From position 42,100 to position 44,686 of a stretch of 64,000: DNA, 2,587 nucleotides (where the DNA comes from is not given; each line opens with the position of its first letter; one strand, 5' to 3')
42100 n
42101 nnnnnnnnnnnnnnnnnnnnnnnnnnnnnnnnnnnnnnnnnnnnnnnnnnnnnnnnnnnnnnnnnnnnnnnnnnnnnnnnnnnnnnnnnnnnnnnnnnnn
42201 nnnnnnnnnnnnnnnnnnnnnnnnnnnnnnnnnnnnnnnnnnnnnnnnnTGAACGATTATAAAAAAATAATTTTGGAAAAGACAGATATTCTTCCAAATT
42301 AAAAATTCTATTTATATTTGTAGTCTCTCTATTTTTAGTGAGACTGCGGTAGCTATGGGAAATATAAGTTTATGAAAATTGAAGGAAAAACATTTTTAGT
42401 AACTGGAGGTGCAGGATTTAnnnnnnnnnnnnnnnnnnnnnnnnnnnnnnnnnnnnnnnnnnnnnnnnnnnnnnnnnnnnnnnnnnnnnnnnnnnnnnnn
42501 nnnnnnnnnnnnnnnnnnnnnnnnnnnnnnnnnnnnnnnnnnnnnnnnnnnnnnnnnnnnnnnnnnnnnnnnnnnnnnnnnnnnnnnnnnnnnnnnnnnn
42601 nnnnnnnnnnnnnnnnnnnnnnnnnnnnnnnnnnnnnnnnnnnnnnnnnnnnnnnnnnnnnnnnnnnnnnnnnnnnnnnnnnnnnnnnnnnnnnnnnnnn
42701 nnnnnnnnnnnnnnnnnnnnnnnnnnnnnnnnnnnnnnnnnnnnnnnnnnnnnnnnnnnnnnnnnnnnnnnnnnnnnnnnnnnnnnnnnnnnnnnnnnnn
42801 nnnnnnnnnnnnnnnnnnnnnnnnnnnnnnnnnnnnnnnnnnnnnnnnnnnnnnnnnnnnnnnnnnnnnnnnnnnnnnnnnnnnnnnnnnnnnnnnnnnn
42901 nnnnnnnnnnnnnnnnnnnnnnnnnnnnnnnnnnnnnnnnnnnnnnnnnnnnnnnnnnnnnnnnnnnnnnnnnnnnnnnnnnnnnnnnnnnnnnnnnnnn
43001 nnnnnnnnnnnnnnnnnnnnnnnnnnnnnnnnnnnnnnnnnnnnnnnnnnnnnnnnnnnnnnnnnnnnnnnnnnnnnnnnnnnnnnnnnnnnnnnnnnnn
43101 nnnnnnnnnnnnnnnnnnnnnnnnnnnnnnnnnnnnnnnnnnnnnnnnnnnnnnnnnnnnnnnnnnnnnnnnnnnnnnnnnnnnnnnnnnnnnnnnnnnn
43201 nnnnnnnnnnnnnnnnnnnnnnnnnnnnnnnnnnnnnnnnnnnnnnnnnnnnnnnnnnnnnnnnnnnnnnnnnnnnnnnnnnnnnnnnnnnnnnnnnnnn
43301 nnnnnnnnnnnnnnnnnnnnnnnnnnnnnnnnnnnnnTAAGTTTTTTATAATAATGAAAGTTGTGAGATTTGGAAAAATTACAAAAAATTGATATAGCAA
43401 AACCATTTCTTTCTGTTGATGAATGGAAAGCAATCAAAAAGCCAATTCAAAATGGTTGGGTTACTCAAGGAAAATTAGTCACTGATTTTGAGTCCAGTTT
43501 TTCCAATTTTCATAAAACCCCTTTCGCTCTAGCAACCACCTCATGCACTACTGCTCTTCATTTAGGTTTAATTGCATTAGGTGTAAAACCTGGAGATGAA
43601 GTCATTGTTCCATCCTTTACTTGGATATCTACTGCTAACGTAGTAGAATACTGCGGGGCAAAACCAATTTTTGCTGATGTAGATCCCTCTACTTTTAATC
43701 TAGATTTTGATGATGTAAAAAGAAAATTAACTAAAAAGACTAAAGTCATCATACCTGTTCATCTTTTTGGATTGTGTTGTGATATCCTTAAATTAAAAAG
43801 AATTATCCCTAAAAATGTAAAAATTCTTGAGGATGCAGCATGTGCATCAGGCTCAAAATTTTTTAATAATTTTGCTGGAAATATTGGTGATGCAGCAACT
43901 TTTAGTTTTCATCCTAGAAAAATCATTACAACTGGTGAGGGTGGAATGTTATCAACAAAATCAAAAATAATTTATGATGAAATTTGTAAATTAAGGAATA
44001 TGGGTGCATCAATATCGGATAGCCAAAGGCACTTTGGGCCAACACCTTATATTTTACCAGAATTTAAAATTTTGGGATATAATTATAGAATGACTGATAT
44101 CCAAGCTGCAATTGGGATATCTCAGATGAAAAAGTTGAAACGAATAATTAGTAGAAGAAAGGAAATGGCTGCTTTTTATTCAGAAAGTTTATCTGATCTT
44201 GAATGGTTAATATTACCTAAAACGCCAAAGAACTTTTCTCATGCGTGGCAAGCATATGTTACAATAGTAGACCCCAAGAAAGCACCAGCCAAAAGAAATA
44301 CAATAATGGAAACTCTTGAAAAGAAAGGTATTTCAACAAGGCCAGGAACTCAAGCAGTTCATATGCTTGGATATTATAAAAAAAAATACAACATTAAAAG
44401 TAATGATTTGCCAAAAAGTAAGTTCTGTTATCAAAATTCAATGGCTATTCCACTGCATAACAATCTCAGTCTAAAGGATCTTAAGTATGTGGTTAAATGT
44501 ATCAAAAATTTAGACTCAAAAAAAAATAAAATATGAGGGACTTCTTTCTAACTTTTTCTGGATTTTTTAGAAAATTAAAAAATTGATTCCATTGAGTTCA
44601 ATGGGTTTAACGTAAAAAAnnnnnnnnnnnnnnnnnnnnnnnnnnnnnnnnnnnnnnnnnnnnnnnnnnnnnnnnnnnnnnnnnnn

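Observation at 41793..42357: RfaH-like NusG paralog plus ops-like elements at both module leaders: candidate processive antitermination for a ~40 kb one-strand glycan super-operon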

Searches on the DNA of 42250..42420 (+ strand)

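Call 22: search_rna_families(source=window, start=42250, end=42420, threshold=evalue, max_evalue=10, show_alignments=3)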
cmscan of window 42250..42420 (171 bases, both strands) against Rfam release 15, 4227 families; matches with E-value up to 10: 8.
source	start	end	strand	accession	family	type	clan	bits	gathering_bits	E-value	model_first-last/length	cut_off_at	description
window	42322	42404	+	RF01287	snoR27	Gene; snRNA; snoRNA; CD-box;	CL00079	16.6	41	4.9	1-94/94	no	Small nucleolar RNA snoR27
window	42311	42351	+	RF01076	RF_site2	Cis-reg; frameshift_element;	-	16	70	1.9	1-72/72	no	Polymerase ribosomal frameshift site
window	42302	42372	+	RF00909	mir-883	Gene; miRNA;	-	15.4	85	1.4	1-77/77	no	mir-883 microRNA precursor family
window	42295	42381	+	RF02319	TtnuHACA12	Gene; snRNA; snoRNA; HACA-box;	-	15.3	80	7.7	1-131/131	no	Tetrahymena snoRNA TtnuHACA12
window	42264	42349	-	RF02845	Ref1C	Gene; sRNA;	-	14.4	90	9.8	1-131/131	no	Enterococcus sRNA 1C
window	42274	42367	+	RF01220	snoR104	Gene; snRNA; snoRNA; HACA-box;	-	13.5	40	5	1-118/118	no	Small nucleolar RNA snoR104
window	42276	42365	+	RF00398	SNORA15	Gene; snRNA; snoRNA; HACA-box;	-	13.3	47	3.9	1-137/137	no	Small nucleolar RNA SNORA15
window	42313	42355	+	RF02749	Ncrwmel02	Gene; sRNA;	-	10.1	290.8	2.2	111-153/251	no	Wolbachia sRNA mel02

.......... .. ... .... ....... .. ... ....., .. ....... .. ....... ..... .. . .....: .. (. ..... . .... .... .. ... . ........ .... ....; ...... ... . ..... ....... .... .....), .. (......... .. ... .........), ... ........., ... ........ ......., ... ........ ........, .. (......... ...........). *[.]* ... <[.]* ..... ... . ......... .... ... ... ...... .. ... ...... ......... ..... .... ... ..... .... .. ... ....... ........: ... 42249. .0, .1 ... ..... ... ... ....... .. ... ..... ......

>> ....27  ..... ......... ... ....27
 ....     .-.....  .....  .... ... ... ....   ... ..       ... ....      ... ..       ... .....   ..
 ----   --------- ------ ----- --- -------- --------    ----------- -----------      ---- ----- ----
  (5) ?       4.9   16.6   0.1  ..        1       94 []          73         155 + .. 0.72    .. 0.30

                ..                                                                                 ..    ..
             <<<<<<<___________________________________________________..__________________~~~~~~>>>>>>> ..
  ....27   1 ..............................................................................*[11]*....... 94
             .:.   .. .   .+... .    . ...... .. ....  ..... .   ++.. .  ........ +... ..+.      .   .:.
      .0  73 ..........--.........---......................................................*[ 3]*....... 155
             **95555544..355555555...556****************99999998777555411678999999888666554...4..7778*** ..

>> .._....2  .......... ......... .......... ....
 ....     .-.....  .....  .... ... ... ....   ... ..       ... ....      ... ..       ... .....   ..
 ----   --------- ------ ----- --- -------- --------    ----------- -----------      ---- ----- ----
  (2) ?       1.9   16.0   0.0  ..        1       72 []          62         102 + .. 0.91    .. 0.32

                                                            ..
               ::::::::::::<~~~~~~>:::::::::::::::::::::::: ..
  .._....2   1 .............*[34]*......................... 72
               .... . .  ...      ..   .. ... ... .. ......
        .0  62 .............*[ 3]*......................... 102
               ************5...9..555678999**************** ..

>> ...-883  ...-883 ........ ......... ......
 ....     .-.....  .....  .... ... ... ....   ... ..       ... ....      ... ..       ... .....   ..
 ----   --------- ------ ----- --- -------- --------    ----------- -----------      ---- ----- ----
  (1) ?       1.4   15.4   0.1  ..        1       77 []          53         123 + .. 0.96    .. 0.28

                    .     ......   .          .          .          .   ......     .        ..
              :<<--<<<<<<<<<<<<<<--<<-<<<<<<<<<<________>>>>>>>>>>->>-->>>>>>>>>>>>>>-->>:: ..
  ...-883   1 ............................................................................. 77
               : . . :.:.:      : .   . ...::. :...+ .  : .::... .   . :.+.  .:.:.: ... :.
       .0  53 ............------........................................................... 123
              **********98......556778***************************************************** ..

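Call 50: build_rna_model(alignment_id=A4, structure=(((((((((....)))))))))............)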
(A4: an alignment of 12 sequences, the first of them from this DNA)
Model R1 built from alignment A4 (12 sequences, 34 columns); structure: as given.
model positions 34; base pairs 9; branch points 0; effective number of sequences 12; information 1.128 bits per position. Calibrated on 0.2 Mb of random sequence (short: E-values are rough).
structure used (alignment columns):
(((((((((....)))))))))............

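Call 51: search_with_rna_model(model_id=R1, sources=[window, L001, L002, L003, L004, L005, L006, L007, L008, L009, L010, L012, L013, L014, L015, L016, L017, L018, L020, L021, L022, L023, L024, L025, L026, L027, L028, L030, L032, L034, L035, L036], max_evalue=10, make_alignment=true)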
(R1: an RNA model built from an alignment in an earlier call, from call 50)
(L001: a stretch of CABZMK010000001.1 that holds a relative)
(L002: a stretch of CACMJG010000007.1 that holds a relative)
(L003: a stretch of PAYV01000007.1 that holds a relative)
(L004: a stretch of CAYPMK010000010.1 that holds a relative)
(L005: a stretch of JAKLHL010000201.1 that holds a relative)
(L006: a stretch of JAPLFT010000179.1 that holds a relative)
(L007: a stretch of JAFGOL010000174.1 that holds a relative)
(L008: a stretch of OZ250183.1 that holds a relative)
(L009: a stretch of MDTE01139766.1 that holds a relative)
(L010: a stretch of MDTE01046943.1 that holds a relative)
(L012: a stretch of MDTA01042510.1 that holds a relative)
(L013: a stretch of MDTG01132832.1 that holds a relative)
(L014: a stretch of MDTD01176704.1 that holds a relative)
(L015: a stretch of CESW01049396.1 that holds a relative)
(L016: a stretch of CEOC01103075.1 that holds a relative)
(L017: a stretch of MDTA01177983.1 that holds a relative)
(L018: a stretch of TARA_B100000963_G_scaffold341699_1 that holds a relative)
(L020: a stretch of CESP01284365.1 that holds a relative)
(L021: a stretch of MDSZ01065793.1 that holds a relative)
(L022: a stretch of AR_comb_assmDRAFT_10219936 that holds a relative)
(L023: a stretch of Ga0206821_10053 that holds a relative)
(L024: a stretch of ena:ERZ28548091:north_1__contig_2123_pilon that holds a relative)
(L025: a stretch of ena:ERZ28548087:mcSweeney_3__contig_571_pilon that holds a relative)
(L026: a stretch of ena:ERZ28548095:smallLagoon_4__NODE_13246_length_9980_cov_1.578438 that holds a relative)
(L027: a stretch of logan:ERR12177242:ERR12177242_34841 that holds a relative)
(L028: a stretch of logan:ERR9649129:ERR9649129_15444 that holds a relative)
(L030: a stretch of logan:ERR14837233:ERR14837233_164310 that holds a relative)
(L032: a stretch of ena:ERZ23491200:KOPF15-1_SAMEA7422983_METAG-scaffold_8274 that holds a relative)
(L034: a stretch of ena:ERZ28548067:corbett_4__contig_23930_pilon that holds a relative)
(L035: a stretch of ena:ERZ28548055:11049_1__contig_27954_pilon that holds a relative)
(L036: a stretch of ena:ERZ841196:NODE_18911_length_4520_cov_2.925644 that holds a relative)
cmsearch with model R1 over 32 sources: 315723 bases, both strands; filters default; matches with E-value up to 10: 37.
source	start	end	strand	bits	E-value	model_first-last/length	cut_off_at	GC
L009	3431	3464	+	50.9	5.3e-10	1-34/34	no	0.44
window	42323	42356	+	49.8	1e-09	1-34/34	no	0.41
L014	5150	5183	+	48.6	2e-09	1-34/34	no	0.38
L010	2828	2861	+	48.4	2.3e-09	1-34/34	no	0.38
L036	1218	1251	+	48.3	2.5e-09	1-34/34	no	0.41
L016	2149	2182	+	47.7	3.4e-09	1-34/34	no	0.44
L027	10044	10077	+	45.3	1.4e-08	1-34/34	no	0.41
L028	733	766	+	45.3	1.4e-08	1-34/34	no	0.41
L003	6532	6565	+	43.9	3.2e-08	1-34/34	no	0.41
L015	980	1013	+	43.8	3.3e-08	1-34/34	no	0.38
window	20271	20304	+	41.4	1.3e-07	1-34/34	no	0.32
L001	6510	6543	+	39.3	4.6e-07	1-34/34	no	0.26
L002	6503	6536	+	36.7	2e-06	1-34/34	no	0.32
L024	10534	10566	+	35.3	4.8e-06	1-34/34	no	0.39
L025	10535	10567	+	35.3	4.8e-06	1-34/34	no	0.39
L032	4991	5022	+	35.1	5.3e-06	1-34/34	no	0.34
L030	1301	1332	+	33.2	1.6e-05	1-34/34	no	0.34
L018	5536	5568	+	32.6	2.2e-05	1-34/34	no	0.42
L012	1969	2001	+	32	3.2e-05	1-34/34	no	0.42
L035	8533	8564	+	26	0.0011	1-34/34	no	0.41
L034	5410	5440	+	25.9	0.0011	1-34/34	no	0.42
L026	4322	4352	+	24.5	0.0025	1-34/34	no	0.42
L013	1678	1710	+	24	0.0034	1-34/34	no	0.48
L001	9663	9695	-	14.8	0.69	1-34/34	no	0.39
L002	12434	12467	-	14.3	0.93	1-34/34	no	0.24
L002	11098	11131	-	14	1.1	1-34/34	no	0.24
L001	12273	12309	-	12.1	3.5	1-34/34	no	0.14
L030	6593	6622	-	11.7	4.2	1-34/34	no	0.27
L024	13736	13777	+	11.1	5.9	1-34/34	no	0.43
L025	13739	13780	+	11.1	5.9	1-34/34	no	0.43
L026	7520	7561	+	11.1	5.9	1-34/34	no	0.43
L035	11726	11767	+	11.1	5.9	1-34/34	no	0.43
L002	2269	2302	+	11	6.6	1-34/34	no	0.24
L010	2819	2849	-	10.5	8.7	1-34/34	no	0.26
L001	8625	8647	-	10.5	8.8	1-23/34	no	0.17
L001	8057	8096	-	10.3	9.7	1-34/34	no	0.3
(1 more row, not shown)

Alignment A5: 37 matches aligned to the model, 51 columns, each read 5' to 3' on its own strand. Consensus structure (alignment columns), stored with it:
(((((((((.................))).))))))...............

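Call 83: search_with_rna_model(model_id=R1, sources=[L040, L041, L042, L043, L044, L045, L046, L047, L048, L049, L050, L051, L052, L053, L054, L055, L056, L057, L058, L059, L060, L061, L062, L063, L064, L065, L066, L067, L068, L069, L070, L071, L072, L073, L074, L075, L076, L077, L078, L079, L080, L081, L082, L083, L084, L085, L086, L087, L088, L089, L090, L091, L092, L093, L094, L095, L096, L097, L098, L099, L100, L101, L102, L103, L104, L105, L106, L107, L108, L109, L110, L111, L112, L113, L114, L115, L116, L117, L118, L119], max_evalue=0.01)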
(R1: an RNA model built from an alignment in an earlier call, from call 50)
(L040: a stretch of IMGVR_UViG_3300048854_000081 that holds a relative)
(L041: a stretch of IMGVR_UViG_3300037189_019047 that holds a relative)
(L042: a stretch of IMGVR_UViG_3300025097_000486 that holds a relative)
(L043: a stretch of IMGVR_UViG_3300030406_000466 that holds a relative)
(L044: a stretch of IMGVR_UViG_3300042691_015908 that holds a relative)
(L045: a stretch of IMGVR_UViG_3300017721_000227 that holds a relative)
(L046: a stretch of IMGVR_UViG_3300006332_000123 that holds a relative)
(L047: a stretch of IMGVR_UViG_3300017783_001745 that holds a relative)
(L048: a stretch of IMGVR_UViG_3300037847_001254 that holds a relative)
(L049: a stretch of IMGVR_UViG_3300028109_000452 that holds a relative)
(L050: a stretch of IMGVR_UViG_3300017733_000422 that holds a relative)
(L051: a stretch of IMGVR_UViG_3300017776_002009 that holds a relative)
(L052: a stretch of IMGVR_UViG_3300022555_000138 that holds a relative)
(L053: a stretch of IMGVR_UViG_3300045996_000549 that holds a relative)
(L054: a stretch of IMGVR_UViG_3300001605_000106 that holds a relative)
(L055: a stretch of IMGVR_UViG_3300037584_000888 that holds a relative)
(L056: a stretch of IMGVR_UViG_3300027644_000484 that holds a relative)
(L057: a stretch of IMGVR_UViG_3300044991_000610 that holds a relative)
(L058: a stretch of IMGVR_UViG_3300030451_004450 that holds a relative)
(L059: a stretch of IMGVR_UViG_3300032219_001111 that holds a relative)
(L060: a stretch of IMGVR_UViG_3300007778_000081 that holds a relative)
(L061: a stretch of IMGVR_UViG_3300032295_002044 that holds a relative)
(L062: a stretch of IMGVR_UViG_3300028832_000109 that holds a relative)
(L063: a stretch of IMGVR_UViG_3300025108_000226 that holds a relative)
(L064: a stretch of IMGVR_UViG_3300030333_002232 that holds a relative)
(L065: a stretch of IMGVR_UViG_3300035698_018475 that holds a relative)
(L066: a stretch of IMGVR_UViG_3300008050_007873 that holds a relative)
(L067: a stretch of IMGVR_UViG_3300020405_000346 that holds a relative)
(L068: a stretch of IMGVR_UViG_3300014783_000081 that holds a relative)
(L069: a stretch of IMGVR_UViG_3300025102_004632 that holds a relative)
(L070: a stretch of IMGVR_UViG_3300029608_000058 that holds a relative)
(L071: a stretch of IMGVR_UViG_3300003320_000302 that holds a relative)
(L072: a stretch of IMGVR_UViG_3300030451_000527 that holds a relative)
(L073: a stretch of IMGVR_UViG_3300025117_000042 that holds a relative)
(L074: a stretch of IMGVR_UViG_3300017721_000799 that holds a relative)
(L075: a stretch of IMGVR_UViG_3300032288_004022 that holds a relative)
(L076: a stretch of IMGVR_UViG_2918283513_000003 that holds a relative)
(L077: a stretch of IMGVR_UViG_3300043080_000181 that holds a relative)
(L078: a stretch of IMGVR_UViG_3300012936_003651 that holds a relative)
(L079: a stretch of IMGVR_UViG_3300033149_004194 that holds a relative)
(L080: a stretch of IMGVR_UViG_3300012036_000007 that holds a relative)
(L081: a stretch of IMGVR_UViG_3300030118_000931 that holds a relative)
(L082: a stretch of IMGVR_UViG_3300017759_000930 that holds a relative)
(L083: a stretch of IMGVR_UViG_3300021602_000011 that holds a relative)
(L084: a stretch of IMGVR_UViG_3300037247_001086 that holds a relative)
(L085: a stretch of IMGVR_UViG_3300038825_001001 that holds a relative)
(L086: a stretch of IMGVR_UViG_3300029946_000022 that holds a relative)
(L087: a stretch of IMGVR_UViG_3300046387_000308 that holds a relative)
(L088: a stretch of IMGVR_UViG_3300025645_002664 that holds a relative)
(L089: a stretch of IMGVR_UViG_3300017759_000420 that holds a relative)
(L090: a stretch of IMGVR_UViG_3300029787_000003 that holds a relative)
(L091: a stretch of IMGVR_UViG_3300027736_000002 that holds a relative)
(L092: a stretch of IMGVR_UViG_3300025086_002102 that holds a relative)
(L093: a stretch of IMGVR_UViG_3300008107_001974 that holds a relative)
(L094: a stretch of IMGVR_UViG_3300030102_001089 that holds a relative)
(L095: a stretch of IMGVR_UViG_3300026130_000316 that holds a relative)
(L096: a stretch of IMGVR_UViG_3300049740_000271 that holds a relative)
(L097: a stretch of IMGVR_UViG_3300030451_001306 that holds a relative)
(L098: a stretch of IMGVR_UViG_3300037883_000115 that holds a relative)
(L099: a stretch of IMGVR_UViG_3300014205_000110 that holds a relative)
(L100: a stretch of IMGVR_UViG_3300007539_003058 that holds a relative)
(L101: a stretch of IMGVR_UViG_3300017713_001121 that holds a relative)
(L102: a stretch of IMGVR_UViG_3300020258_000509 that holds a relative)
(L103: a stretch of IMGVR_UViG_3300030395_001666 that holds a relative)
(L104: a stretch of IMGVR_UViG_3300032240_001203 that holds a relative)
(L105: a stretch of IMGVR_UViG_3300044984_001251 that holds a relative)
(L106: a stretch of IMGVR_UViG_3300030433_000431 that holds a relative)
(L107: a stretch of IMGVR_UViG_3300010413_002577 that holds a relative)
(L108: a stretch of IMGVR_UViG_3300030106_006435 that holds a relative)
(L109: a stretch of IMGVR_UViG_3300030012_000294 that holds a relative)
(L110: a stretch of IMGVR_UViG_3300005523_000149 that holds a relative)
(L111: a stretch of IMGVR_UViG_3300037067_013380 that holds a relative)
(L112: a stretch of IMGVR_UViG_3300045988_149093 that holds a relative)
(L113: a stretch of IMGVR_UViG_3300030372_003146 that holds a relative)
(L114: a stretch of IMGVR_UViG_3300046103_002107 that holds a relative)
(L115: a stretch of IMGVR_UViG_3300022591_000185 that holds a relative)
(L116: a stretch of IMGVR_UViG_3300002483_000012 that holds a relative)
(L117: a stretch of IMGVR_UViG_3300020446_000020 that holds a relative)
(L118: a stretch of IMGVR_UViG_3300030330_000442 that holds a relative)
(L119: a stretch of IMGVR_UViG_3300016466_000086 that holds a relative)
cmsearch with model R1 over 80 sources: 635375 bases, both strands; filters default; matches with E-value up to 0.01: 6.
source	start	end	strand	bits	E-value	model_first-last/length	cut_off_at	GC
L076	1606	1636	+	27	0.0012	1-34/34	no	0.58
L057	1532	1565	+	26.8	0.0013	1-34/34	no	0.32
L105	4432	4465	+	26.8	0.0013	1-34/34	no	0.32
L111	8549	8574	+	24.5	0.0051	1-34/34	no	0.54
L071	251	291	-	24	0.0068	1-34/34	no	0.41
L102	3516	3548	-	23.9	0.0069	1-34/34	no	0.55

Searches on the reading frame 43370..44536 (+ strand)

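Call 57: search_protein_families(library=pfam, proteins=[window:43370-44536:+], max_evalue=0.00001)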
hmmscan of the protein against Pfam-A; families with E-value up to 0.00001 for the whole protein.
window:43370-44536:+ (388 aa): 2 families
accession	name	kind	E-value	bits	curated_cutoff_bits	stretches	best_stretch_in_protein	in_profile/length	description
PF01041.23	DegT_DnrJ_EryC1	-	1.1e-108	364.1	19.8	1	17-378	6-359/360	DegT/DnrJ/EryC1/StrS aminotransferase family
PF00155.27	Aminotran_1_2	-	9.8e-12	45.2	19.7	1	38-128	45-151/361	Aminotransferase class I and II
